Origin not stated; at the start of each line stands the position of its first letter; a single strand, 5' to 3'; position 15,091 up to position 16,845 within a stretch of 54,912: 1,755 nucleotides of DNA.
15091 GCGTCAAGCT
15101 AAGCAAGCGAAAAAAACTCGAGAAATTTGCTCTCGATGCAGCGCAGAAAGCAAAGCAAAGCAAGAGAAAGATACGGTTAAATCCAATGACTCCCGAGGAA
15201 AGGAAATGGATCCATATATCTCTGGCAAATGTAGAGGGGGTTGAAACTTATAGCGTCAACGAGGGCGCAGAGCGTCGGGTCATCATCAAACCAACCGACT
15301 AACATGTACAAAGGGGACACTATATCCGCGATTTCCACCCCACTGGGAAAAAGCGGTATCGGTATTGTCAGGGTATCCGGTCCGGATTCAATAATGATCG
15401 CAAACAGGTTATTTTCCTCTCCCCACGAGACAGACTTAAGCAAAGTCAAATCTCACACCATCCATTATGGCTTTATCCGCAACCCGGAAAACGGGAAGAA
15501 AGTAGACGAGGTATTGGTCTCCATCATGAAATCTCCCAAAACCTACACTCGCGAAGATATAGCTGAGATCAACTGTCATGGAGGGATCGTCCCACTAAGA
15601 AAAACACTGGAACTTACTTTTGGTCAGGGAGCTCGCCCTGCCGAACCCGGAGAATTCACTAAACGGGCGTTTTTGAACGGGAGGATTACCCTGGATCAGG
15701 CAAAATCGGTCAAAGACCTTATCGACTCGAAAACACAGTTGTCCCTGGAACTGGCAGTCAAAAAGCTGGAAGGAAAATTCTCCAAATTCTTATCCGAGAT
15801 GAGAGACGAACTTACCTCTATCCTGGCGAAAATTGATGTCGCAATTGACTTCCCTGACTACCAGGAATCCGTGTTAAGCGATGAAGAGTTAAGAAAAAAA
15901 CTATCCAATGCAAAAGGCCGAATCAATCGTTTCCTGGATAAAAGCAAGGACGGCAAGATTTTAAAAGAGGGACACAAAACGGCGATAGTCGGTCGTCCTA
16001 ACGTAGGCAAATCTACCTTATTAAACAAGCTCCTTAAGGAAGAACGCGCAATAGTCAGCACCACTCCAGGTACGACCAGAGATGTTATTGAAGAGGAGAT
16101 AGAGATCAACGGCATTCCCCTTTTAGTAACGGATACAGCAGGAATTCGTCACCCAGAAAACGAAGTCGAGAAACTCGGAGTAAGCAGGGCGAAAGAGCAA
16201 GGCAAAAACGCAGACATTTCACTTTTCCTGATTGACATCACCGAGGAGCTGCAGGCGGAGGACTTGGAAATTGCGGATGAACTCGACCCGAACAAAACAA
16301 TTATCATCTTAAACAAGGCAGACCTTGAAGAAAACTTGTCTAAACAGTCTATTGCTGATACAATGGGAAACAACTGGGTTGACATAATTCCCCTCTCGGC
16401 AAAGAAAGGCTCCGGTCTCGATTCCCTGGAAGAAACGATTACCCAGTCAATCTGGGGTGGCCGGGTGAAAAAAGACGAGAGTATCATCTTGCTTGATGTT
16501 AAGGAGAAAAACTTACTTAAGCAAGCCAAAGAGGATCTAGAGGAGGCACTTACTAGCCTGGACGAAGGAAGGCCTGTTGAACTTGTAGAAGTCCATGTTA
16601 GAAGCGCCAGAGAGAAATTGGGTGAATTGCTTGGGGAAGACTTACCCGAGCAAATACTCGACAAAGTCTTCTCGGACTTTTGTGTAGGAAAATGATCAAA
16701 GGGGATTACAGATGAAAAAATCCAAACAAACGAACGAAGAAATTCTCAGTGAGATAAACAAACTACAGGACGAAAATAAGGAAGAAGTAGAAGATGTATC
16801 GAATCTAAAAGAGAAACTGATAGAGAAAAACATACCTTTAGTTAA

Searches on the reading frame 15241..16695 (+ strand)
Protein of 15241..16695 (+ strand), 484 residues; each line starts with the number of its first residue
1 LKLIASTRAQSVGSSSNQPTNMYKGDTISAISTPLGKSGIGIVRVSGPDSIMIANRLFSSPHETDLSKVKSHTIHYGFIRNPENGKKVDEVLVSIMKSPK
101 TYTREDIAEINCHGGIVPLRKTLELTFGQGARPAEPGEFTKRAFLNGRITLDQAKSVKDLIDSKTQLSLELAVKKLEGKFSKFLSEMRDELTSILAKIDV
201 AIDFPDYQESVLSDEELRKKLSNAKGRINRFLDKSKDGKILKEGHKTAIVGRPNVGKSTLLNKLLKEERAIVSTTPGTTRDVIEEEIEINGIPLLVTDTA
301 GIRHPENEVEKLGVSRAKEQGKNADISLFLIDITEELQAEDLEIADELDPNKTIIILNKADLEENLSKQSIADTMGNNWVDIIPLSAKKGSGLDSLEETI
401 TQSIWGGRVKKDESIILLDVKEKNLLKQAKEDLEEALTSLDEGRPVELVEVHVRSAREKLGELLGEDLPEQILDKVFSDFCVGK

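Call 61: find_homologous_proteins(query=window:15241-16695:+, max_evalue=1e-60)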
Query window:15241-16695:+ (484 aa): 7997 proteins with E <= 1e-60 among 8000 candidates; the best 120 are listed.
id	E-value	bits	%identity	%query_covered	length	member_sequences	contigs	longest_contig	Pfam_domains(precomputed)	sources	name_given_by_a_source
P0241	2.3e-292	988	100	96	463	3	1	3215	PF10396.15,PF01926.30,PF00025.28,PF00350.30,PF02421.25,PF00009.34,PF03193.23,PF12631.13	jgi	-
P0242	3.0e-274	928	89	99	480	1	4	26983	PF10396.15,PF01926.30,PF00350.30,PF02421.25,PF03193.23,PF12631.13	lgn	-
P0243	5.3e-211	719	68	96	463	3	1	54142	PF10396.15,PF01926.30,PF00025.28,PF02421.25,PF00009.34,PF03193.23,PF12631.13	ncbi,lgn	ncbi:MAG: tRNA uridine-5-carboxymethylaminomethyl(34) synthesis GTPase MnmE [Candidatus Acetothermia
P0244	9.2e-210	715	69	96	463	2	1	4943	PF10396.15,PF01926.30,PF02421.25,PF00009.34,PF03193.23,PF12631.13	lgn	-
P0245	1.2e-206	705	68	96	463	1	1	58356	PF10396.15,PF01926.30,PF02421.25,PF00009.34,PF03193.23,PF12631.13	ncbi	-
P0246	5.5e-196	670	65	96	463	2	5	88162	PF10396.15,PF01926.30,PF00025.28,PF00350.30,PF02421.25,PF00009.34,PF03193.23,PF12631.13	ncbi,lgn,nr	ncbi:MAG: tRNA uridine-5-carboxymethylaminomethyl(34) synthesis GTPase MnmE [Candidatus Bipolaricaul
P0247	6.9e-194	663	64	96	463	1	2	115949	PF10396.15,PF01926.30,PF00025.28,PF00350.30,PF02421.25,PF00009.34,PF03193.23,PF12631.13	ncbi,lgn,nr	ncbi:tRNA uridine-5-carboxymethylaminomethyl(34) synthesis GTPase MnmE [Candidatus Bipolaricaulota b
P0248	4.1e-193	661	64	96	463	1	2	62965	PF10396.15,PF01926.30,PF00025.28,PF00350.30,PF02421.25,PF00009.34,PF03193.23,PF12631.13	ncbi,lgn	-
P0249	7.9e-193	660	64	96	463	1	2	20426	PF10396.15,PF01926.30,PF00350.30,PF02421.25,PF00009.34,PF03193.23,PF12631.13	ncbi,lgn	-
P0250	8.4e-193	659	64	96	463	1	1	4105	PF10396.15,PF01926.30,PF00025.28,PF00350.30,PF02421.25,PF00009.34,PF03193.23,PF12631.13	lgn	-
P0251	1.0e-192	659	62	95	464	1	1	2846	PF10396.15,PF01926.30,PF00350.30,PF02421.25,PF03193.23,PF12631.13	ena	-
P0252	1.8e-192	658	63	96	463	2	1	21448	PF10396.15,PF01926.30,PF02421.25,PF00009.34,PF03193.23,PF12631.13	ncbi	-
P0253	7.8e-192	656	63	96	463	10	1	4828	PF10396.15,PF01926.30,PF00025.28,PF02421.25,PF00009.34,PF03193.23,PF12631.13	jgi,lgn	jgi:tRNA modification GTPase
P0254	7.3e-191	653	63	96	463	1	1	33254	PF10396.15,PF01926.30,PF00025.28,PF02421.25,PF00009.34,PF03193.23,PF12631.13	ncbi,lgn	ncbi:MAG: tRNA uridine-5-carboxymethylaminomethyl(34) synthesis GTPase MnmE [Candidatus Bipolaricaul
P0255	3.4e-190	651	64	96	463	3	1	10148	PF10396.15,PF01926.30,PF00025.28,PF00350.30,PF02421.25,PF00009.34,PF03193.23,PF12631.13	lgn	-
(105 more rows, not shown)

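Call 62: find_encoding_contigs(protein=P0242, flank=10000, max_places=1)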
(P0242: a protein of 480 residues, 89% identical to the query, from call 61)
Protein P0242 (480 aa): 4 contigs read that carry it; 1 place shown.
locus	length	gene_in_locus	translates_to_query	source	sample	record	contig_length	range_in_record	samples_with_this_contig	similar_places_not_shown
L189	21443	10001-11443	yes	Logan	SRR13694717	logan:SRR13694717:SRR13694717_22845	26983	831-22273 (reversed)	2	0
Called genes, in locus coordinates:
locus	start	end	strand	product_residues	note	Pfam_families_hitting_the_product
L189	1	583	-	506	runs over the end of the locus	PF03023:MurJ, PF13440:Polysacc_synt_3, PF01554:MatE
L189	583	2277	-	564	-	PF09992:NAGPA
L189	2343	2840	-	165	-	PF01281:Ribosomal_L9_N, PF03948:Ribosomal_L9_C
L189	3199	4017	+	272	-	PF00809:Pterin_bind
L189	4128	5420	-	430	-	PF13393:tRNA-synt_His, PF00587:tRNA-synt_2b, PF13393:tRNA-synt_His, PF03129:HGTP_anticodon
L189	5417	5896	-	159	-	PF00885:DMRL_synthase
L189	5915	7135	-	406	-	PF00926:DHBP_synthase, PF00925:GTP_cyclohydro2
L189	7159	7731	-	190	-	PF00677:Lum_binding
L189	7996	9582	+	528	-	PF14849:YidC_periplas (weak), PF02096:60KD_IMP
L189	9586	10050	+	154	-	PF01424:R3H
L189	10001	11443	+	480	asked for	PF10396:TrmE_N, PF12631:MnmE_helical, PF00350:Dynamin_N (faint), PF03193:RsgA_GTPase (faint), PF01926:MMR_HSR1, PF02421:FeoB_N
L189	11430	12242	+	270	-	PF04542:Sigma70_r2, PF04539:Sigma70_r3 (weak), PF08281:Sigma70_r4_2 (weak), PF04545:Sigma70_r4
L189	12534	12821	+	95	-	PF01910:Thiamine_BP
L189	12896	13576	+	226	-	PF20582:UPF0758_N, PF04002:RadC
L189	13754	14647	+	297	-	PF21033:RMD1-3 (faint), PF16811:TAtT, PF13431:TPR_17 (faint)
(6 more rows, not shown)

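Call 63: find_encoding_contigs(protein=P0245, flank=10000, max_places=1)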
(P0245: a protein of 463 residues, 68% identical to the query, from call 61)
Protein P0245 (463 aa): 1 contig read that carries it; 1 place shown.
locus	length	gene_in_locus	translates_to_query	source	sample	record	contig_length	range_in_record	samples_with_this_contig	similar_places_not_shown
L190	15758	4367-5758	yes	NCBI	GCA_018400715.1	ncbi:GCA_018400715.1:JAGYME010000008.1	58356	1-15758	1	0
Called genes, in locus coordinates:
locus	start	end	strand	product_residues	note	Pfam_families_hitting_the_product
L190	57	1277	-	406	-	PF00926:DHBP_synthase, PF00925:GTP_cyclohydro2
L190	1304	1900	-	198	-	PF00677:Lum_binding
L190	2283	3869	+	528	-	PF14849:YidC_periplas (weak), PF02096:60KD_IMP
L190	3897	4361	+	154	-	PF01424:R3H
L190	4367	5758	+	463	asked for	PF10396:TrmE_N, PF12631:MnmE_helical, PF03193:RsgA_GTPase (faint), PF00009:GTP_EFTU (faint), PF01926:MMR_HSR1, PF02421:FeoB_N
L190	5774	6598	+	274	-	PF04542:Sigma70_r2, PF04539:Sigma70_r3, PF04545:Sigma70_r4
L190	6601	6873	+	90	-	-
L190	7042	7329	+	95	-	PF01910:Thiamine_BP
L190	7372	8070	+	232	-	PF20582:UPF0758_N, PF04002:RadC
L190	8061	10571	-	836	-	-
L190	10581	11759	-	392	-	PF00149:Metallophos, PF12850:Metallophos_2 (weak)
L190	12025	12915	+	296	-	PF21033:RMD1-3 (faint), PF00515:TPR_1 (faint), PF13431:TPR_17 (faint), PF16811:TAtT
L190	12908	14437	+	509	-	PF00117:GATase, PF07722:Peptidase_C26 (weak), PF02540:NAD_synthase (weak), PF00958:GMP_synt_C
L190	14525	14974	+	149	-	PF12802:MarR_2 (weak), PF13404:HTH_AsnC-type, PF13412:HTH_24, PF24034:DUF7343 (faint), PF25212:HVO_A0114 (weak), PF08279:HTH_11 (weak), PF12840:HTH_20 (weak), PF01037:AsnC_trans_reg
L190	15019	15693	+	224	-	PF00027:cNMP_binding, PF25213:HVO_A0261_N (weak), PF13545:HTH_Crp_2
